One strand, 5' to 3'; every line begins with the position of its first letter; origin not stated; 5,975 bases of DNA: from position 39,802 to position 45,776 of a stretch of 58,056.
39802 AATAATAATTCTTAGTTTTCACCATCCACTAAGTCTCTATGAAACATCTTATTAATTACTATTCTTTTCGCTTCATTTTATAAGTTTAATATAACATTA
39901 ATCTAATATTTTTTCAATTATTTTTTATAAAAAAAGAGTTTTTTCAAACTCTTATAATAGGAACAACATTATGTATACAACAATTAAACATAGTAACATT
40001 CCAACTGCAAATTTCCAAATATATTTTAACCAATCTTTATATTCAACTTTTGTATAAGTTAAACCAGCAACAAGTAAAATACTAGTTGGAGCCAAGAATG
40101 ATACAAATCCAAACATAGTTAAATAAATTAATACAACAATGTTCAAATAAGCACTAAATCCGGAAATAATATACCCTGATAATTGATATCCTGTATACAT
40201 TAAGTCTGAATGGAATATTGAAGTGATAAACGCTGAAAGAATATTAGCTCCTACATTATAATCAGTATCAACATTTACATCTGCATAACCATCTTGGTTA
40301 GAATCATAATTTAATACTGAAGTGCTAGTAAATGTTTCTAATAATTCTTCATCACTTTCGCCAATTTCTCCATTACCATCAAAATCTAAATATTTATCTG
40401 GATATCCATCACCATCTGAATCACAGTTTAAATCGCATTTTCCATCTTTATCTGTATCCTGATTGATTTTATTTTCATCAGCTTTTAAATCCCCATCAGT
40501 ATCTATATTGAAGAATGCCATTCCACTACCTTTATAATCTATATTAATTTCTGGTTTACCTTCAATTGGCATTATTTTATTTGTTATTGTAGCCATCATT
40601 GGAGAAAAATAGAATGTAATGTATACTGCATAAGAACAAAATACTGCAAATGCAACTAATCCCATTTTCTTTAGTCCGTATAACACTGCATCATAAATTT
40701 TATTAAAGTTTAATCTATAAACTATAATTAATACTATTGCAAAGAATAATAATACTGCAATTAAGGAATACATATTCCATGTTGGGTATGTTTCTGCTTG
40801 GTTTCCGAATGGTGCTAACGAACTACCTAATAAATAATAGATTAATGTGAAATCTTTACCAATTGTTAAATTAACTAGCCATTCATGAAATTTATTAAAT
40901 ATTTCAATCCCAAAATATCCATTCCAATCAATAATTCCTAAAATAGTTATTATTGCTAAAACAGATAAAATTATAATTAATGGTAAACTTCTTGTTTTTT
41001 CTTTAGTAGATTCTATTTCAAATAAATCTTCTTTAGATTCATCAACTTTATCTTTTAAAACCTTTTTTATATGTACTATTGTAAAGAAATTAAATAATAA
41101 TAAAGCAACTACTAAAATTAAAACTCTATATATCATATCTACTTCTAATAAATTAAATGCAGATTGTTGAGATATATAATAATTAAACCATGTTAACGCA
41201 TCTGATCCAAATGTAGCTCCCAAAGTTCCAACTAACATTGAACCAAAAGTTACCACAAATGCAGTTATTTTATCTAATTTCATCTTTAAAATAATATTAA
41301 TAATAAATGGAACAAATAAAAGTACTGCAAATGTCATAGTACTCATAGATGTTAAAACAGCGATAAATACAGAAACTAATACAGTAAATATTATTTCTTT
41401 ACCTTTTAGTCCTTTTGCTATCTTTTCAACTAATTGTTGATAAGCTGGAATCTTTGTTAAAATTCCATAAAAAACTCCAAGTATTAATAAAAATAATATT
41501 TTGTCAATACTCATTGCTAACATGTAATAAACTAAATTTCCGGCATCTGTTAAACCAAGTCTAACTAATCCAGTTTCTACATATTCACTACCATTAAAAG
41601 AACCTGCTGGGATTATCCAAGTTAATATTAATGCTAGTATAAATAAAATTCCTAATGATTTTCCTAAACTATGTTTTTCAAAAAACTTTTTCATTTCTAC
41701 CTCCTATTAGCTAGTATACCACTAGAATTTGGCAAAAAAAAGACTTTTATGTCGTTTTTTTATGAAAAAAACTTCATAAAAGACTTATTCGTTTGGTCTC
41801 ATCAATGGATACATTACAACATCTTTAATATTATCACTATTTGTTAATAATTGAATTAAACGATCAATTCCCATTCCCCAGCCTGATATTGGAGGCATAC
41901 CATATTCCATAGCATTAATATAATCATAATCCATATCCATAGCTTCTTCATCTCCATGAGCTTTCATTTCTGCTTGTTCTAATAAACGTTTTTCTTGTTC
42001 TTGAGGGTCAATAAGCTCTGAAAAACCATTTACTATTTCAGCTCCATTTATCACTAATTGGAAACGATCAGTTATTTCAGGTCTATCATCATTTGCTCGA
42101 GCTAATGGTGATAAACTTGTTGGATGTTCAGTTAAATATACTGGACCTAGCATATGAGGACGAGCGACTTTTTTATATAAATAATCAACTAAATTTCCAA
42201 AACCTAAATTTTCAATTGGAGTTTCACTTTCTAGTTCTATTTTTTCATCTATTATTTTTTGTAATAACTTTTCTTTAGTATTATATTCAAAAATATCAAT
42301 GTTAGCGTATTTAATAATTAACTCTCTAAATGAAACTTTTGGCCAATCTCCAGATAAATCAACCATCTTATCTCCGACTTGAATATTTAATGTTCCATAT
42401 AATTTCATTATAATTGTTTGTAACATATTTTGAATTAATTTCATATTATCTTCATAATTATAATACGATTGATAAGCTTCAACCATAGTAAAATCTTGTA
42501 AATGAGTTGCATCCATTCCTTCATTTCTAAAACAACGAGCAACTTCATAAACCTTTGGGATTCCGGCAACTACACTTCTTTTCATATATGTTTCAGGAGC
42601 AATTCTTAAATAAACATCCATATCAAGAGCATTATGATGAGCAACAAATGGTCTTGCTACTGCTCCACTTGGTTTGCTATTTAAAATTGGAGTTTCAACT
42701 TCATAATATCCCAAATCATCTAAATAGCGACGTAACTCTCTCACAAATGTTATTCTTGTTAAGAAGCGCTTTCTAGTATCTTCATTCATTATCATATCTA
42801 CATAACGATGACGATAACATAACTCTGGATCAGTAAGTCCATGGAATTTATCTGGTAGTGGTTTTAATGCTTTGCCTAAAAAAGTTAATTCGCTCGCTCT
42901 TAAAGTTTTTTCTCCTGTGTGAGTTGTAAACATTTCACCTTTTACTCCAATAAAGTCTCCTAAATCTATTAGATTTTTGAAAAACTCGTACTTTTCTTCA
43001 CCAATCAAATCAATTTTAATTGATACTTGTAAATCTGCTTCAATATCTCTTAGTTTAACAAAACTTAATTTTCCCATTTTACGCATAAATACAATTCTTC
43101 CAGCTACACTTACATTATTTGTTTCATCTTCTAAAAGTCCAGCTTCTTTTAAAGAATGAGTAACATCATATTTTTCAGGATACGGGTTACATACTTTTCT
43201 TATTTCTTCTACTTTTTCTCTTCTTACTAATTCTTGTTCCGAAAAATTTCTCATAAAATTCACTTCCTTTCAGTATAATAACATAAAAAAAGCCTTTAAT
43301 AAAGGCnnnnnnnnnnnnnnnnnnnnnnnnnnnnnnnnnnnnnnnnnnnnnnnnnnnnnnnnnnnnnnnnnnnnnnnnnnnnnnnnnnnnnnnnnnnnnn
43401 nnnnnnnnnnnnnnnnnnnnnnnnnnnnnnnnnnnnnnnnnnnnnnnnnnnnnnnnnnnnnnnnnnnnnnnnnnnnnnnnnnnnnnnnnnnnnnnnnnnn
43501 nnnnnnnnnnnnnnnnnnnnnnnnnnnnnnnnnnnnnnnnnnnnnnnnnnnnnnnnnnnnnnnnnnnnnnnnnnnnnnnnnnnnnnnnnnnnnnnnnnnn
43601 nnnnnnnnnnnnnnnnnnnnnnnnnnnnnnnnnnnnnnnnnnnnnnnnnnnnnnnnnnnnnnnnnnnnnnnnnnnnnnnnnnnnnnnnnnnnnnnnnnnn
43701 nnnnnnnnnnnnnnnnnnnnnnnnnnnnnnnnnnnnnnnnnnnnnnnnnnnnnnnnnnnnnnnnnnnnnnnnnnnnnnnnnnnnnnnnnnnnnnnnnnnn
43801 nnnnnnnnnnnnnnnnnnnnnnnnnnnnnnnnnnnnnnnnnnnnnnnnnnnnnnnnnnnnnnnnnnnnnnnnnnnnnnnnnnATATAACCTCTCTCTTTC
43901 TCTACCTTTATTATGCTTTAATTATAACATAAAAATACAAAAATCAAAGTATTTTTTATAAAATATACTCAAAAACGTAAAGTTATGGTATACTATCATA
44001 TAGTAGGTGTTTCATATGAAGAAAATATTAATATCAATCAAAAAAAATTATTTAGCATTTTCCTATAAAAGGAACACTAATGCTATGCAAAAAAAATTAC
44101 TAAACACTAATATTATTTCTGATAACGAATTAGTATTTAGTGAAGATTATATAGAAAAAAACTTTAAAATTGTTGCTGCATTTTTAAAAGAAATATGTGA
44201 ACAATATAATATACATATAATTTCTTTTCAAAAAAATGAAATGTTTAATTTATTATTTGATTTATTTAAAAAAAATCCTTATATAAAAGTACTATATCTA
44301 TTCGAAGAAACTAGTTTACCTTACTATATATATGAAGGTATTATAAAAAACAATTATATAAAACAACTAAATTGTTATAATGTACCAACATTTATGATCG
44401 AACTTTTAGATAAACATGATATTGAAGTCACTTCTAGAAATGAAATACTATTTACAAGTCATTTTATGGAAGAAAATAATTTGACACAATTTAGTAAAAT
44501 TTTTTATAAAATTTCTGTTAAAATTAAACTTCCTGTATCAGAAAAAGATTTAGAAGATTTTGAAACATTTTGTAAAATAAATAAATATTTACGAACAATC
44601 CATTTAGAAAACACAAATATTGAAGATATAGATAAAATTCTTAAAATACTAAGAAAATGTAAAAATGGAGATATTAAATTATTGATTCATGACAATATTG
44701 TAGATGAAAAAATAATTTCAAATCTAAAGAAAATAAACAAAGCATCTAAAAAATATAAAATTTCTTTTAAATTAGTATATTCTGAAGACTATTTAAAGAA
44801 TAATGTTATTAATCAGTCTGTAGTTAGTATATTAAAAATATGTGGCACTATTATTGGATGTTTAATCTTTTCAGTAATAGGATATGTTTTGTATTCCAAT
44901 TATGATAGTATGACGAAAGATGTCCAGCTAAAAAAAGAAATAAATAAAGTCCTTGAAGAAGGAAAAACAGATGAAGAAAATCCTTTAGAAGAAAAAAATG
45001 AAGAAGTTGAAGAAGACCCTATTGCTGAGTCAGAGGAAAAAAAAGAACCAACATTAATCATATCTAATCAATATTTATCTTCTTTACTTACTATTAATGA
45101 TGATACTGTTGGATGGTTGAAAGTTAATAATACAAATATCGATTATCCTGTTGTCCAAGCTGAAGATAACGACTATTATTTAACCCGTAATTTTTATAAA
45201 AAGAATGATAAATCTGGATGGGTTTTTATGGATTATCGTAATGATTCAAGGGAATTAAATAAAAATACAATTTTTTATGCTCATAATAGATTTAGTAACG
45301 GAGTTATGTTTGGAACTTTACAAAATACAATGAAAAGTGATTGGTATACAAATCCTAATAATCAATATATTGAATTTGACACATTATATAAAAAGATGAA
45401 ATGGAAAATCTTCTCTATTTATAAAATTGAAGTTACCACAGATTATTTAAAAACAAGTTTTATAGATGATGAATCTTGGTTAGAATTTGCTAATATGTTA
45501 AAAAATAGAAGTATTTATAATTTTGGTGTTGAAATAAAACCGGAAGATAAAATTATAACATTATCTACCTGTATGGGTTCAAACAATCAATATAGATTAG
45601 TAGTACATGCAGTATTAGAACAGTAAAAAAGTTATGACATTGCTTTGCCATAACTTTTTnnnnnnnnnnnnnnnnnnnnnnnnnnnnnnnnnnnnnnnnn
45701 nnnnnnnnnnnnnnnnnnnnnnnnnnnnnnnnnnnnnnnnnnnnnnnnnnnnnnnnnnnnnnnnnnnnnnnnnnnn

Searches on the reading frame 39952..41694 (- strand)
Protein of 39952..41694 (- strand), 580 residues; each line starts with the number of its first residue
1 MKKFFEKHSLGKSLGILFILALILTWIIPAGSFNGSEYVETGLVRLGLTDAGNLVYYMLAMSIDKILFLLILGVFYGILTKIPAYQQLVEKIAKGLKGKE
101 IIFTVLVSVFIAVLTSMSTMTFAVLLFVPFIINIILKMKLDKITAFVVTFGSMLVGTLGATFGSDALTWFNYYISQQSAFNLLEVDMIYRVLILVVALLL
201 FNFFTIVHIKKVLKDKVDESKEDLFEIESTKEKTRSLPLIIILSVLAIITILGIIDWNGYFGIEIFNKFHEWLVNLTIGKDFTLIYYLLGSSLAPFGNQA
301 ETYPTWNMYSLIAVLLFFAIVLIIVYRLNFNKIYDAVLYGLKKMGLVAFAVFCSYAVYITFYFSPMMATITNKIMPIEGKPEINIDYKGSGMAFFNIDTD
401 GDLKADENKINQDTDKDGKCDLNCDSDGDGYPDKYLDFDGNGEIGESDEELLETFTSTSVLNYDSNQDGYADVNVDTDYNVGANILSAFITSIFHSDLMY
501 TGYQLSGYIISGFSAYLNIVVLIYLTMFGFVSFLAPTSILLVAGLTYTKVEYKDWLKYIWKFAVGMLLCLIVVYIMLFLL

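Call 5: search_protein_families(library=pfam, proteins=[window:39952-41694:-], max_evalue=0.001)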
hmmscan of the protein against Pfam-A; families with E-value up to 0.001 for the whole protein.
window:39952-41694:- (580 aa): 2 families
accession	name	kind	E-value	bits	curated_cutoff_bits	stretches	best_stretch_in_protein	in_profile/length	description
PF03606.21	DcuC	-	4.3e-19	68.8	23.1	2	17-351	8-324/461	C4-dicarboxylate anaerobic carrier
PF03600.22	CitMHS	-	8e-09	35.5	31.9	1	60-343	36-279/336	Citrate transporter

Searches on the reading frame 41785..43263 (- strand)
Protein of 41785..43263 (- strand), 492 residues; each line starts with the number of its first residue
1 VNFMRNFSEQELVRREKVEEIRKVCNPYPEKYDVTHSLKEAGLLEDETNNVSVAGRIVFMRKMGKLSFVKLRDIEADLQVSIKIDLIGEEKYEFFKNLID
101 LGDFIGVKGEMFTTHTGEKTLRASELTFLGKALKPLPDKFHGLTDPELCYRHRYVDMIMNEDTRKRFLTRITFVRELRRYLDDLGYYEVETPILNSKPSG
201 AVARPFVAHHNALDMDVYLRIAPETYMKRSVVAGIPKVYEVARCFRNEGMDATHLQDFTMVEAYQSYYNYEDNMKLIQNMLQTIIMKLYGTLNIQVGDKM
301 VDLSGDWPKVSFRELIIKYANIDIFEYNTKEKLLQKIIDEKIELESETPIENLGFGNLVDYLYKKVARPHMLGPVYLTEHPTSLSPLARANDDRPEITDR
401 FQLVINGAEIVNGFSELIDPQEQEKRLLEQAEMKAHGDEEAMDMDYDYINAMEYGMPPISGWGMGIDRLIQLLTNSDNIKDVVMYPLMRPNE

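Call 5: search_protein_families(library=pfam, proteins=[window:41785-43263:-], max_evalue=0.001)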
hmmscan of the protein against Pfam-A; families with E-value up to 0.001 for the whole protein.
window:41785-43263:- (492 aa): 3 families
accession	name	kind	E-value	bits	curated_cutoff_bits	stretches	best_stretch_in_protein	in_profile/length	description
PF00152.25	tRNA-synt_2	-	4.6e-79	266.1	25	1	146-488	2-307/308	tRNA synthetases class II (D, K and N)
PF01336.31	tRNA_anti-codon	-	3.8e-12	46.4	27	1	51-127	1-73/75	OB-fold nucleic acid binding domain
PF01409.25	tRNA-synt_2d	-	1.3e-07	31.8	19.8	1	237-293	104-159/246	tRNA synthetases class II core domain (F)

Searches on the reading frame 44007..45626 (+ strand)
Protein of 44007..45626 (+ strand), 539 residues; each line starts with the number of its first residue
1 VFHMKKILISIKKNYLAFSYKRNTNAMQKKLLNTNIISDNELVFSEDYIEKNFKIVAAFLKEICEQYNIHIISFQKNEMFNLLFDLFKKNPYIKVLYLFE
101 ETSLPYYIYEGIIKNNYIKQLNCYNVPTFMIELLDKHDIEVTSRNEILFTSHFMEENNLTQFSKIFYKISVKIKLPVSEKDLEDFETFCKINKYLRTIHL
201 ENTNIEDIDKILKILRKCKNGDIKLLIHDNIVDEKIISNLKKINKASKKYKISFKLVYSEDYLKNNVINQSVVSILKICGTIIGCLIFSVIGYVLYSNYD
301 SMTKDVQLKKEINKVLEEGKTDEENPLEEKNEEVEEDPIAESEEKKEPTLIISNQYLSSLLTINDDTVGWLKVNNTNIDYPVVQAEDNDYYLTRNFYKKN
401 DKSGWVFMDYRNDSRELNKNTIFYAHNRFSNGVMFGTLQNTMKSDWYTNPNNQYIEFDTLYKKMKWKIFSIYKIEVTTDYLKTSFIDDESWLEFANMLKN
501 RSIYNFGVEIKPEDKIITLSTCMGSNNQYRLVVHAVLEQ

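Call 3: search_protein_families(library=pfam, proteins=[window:44007-45626:+], max_evalue=0.01)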
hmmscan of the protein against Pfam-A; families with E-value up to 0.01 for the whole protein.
window:44007-45626:+ (539 aa): 1 family
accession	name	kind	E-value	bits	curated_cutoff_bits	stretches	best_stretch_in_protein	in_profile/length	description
PF04203.18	Sortase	-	1.3e-12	48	26.6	1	371-537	1-124/125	Sortase domain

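Call 6: search_protein_families(library=ncbifam, proteins=[window:44007-45626:+], max_evalue=0.01)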
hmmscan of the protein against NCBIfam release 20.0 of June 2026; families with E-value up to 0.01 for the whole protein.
window:44007-45626:+ (539 aa): 3 families
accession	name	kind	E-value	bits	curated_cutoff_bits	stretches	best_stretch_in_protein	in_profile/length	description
TIGR03064.1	sortase_srtB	equivalog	2.6e-50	170.9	153.75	1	325-533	35-235/235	class B sortase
NF040525.1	SrtB_LPKTxSAVK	exception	1.2e-18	67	200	1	320-529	22-230/261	class B sortase, LPKTxAVK-specific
NF033745.1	class_C_sortase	subfamily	0.00031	20.6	160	0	285-388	9-113/220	class C sortase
